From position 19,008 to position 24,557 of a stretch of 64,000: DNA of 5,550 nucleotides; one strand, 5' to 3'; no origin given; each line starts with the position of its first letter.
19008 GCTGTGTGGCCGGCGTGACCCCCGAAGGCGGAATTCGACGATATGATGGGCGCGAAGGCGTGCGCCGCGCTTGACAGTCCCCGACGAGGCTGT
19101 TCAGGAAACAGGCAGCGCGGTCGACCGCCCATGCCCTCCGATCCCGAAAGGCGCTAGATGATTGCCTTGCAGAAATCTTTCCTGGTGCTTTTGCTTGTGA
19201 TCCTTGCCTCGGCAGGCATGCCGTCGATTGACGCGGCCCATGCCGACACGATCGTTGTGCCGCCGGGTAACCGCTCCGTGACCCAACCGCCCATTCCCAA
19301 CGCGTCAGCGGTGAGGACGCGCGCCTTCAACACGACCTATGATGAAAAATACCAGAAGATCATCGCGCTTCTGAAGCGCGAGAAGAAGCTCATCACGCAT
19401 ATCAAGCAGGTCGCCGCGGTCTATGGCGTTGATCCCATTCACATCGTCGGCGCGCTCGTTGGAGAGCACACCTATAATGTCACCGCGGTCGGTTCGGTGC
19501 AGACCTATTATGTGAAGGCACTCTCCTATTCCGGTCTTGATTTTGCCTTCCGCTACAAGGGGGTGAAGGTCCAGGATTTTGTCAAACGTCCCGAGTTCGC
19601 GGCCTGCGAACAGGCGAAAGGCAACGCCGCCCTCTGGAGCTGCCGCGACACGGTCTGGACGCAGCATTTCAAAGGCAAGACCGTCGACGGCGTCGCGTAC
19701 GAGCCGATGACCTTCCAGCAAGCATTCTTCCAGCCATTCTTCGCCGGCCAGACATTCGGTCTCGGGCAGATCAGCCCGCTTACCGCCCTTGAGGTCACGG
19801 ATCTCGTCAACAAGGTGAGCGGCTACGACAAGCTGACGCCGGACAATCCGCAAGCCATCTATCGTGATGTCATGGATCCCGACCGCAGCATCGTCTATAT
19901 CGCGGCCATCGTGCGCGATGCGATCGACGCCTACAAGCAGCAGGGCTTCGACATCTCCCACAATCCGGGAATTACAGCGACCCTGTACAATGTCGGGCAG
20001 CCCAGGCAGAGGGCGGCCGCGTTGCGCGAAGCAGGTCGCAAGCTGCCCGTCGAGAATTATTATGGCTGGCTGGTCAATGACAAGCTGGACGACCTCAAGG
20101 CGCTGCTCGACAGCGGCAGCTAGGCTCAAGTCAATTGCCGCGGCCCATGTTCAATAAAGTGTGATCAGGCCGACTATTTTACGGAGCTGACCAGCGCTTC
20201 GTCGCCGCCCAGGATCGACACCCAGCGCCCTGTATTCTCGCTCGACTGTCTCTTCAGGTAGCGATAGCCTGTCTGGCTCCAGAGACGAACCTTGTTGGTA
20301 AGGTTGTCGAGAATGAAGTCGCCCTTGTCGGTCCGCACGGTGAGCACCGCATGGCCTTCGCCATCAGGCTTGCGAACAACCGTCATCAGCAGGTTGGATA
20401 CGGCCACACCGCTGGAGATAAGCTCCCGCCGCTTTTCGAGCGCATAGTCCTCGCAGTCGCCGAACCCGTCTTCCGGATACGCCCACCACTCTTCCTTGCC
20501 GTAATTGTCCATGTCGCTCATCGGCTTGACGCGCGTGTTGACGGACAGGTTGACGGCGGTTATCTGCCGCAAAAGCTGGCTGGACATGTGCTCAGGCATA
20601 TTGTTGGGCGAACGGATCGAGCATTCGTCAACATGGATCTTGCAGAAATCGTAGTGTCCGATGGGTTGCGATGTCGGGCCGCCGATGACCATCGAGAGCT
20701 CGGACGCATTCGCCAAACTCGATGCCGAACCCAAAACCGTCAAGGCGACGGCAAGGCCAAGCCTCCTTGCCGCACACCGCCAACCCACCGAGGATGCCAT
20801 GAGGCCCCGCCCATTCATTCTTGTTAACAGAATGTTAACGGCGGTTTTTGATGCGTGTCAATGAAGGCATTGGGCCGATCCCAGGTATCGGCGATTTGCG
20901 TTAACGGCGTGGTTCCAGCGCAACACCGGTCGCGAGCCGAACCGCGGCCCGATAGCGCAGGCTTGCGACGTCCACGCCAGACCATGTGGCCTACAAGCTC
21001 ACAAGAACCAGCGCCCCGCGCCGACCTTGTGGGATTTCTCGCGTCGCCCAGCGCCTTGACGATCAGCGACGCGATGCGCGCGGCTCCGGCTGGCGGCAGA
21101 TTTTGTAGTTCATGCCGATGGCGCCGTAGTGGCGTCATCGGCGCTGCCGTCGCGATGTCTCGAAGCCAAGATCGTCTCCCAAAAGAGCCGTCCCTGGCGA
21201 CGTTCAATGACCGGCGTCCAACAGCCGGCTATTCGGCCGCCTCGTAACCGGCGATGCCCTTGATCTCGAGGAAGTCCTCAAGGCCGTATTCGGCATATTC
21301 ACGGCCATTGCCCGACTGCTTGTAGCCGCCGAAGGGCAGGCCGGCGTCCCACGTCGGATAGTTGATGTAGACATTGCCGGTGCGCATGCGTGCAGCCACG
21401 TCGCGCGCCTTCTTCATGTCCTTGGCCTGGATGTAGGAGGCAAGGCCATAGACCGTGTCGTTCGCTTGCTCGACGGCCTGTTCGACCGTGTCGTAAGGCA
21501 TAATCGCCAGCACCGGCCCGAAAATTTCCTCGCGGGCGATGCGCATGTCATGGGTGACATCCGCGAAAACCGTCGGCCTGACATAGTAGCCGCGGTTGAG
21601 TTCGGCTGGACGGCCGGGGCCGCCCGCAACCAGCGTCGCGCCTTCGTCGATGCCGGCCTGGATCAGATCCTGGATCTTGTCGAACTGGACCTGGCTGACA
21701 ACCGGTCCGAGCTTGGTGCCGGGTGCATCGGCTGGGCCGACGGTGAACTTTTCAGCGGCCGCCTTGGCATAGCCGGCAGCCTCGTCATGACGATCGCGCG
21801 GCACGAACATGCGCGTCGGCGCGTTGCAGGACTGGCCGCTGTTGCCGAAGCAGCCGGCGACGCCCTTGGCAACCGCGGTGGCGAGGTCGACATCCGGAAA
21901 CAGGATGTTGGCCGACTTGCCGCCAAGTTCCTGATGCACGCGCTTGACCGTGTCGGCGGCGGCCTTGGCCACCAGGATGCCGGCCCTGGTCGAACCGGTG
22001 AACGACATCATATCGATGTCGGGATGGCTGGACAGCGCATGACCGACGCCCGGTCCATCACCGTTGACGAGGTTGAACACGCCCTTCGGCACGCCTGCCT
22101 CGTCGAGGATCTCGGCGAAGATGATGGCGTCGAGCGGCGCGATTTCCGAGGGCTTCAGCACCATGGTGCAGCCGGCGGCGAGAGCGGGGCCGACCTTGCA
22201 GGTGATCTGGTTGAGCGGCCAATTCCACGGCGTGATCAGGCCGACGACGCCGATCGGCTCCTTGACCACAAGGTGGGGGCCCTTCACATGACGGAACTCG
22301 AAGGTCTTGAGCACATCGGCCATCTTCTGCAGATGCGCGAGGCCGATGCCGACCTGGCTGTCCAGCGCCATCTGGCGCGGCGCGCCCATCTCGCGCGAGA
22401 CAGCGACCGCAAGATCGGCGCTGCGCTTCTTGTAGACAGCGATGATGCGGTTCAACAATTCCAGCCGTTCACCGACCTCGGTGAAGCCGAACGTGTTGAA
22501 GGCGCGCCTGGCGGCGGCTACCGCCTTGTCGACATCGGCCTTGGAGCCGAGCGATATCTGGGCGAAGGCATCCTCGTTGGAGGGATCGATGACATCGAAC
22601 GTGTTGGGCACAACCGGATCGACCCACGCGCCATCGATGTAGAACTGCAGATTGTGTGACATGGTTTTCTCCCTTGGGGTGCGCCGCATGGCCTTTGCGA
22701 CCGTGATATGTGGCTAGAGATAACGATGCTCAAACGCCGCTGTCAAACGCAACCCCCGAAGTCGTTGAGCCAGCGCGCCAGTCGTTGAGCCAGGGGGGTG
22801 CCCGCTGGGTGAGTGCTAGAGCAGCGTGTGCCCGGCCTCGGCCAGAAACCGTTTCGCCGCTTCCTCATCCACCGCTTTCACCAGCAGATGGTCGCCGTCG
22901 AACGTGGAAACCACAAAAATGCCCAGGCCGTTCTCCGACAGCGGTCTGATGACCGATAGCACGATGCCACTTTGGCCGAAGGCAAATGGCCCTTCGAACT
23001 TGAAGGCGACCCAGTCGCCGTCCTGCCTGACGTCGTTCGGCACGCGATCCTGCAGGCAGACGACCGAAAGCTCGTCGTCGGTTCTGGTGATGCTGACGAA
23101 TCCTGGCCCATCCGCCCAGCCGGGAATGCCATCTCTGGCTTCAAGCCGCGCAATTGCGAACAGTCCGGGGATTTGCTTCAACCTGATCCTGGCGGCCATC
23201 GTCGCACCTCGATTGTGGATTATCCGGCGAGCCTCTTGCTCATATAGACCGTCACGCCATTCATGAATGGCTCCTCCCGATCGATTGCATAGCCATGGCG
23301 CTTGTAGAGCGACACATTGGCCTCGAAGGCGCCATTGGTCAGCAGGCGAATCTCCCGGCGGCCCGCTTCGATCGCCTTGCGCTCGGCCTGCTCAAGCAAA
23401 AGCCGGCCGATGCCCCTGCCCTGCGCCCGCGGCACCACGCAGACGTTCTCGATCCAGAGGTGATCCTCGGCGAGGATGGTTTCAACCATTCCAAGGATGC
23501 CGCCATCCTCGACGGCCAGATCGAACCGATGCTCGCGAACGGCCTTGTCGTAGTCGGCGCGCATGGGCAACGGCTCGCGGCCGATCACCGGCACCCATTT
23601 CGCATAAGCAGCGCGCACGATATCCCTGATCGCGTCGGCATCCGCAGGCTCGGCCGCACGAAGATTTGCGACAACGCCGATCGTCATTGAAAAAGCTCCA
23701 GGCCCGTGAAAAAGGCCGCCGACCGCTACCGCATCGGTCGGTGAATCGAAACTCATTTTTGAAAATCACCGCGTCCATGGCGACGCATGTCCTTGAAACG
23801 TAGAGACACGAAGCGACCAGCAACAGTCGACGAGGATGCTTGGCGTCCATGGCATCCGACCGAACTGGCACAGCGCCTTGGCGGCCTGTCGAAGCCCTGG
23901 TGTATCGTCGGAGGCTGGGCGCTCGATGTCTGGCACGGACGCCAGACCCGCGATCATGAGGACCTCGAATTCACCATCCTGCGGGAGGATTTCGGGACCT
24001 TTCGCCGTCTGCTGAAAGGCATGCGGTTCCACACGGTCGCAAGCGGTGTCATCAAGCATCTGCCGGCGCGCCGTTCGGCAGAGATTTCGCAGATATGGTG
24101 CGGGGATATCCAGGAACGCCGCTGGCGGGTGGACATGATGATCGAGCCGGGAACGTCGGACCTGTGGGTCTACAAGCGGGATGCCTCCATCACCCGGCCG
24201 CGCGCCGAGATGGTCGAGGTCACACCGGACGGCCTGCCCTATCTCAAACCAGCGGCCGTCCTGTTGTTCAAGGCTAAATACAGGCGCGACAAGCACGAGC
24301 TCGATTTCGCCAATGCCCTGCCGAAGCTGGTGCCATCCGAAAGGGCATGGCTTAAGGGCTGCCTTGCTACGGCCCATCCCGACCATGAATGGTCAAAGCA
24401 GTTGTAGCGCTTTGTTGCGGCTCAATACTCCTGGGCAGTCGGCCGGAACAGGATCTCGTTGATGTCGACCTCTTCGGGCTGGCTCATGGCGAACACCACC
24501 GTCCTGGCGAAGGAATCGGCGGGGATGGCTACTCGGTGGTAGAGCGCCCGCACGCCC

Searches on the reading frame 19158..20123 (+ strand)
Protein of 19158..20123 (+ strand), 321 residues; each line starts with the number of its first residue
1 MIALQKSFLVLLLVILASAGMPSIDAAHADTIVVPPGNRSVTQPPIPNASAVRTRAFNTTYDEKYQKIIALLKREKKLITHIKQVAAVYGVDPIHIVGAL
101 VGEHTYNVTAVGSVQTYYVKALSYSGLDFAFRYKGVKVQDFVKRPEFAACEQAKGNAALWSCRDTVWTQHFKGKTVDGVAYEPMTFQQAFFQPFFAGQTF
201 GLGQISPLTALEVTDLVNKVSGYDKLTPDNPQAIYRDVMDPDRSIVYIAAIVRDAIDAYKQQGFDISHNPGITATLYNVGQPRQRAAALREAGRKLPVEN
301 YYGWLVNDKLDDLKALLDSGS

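Call 13: search_protein_families(library=pfam, proteins=[window:19158-20123:+], max_evalue=0.001)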
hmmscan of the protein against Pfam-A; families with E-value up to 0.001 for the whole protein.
window:19158-20123:+ (321 aa): 1 family
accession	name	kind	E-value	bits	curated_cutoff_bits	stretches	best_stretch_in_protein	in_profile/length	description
PF07182.16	DUF1402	-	4.5e-143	476.3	27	1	28-317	5-300/300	Protein of unknown function (DUF1402)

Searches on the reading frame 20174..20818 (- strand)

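Call 13: search_protein_families(library=pfam, proteins=[window:20174-20818:-], max_evalue=0.001)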
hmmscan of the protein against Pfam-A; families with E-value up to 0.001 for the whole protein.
window:20174-20818:- (214 aa): 1 family
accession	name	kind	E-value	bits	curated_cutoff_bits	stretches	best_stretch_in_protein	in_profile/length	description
PF06035.17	Peptidase_C93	-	1.9e-66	223.3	27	1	46-204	2-159/162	Bacterial transglutaminase-like cysteine proteinase BTLCP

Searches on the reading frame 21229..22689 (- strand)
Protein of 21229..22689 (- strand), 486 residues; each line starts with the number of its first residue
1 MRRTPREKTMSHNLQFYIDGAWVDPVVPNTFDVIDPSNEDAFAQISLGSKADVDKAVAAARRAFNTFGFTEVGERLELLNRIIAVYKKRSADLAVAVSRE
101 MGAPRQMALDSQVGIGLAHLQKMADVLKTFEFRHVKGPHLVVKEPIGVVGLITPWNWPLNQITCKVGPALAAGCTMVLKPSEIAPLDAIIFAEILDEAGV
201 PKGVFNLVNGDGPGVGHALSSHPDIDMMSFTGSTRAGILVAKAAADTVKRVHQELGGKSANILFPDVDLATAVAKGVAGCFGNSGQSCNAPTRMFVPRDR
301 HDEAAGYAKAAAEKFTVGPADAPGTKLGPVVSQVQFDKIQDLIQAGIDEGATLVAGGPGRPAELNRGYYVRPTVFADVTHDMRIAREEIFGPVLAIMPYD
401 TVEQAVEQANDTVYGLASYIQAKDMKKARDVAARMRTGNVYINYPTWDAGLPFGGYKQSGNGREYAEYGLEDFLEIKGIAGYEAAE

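Call 13: search_protein_families(library=pfam, proteins=[window:21229-22689:-], max_evalue=0.001)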
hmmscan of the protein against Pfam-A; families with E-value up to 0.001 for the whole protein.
window:21229-22689:- (486 aa): 1 family
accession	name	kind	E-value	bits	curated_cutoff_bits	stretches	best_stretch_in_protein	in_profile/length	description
PF00171.27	Aldedh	-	8.4e-153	509.6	23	1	22-477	1-459/461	Aldehyde dehydrogenase family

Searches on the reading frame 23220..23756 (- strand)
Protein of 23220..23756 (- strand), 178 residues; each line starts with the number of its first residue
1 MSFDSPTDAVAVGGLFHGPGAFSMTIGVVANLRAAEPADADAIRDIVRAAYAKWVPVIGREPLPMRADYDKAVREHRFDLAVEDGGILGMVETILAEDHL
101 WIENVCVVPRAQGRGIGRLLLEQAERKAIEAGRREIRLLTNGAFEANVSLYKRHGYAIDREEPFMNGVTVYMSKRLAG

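Call 13: search_protein_families(library=pfam, proteins=[window:23220-23756:-], max_evalue=0.001)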
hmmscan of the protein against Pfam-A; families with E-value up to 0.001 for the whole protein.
window:23220-23756:- (178 aa): 5 families
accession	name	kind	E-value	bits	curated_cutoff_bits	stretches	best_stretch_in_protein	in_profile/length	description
PF00583.31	Acetyltransf_1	-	6.6e-14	52.6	20.7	1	56-156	14-116/116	Acetyltransferase (GNAT) family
PF13508.13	Acetyltransf_7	-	2.4e-13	50.7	27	1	80-157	7-83/84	Acetyltransferase (GNAT) domain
PF13673.13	Acetyltransf_10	-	3.9e-10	40.2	23.6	1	76-170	31-121/128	Acetyltransferase (GNAT) domain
PF13527.13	Acetyltransf_9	-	9.5e-05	22.8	25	0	32-157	2-125/127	Acetyltransferase (GNAT) domain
PF08445.16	FR47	-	0.0009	19.6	22.1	0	90-162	12-83/86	FR47-like protein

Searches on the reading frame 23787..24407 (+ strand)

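Call 13: search_protein_families(library=pfam, proteins=[window:23787-24407:+], max_evalue=0.001)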
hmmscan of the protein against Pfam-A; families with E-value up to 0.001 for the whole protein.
window:23787-24407:+ (206 aa): 1 family
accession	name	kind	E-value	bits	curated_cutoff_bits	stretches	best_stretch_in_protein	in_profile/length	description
PF10706.15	Aminoglyc_resit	-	1.9e-06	28.5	21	1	28-81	6-59/149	Aminoglycoside-2''-adenylyltransferase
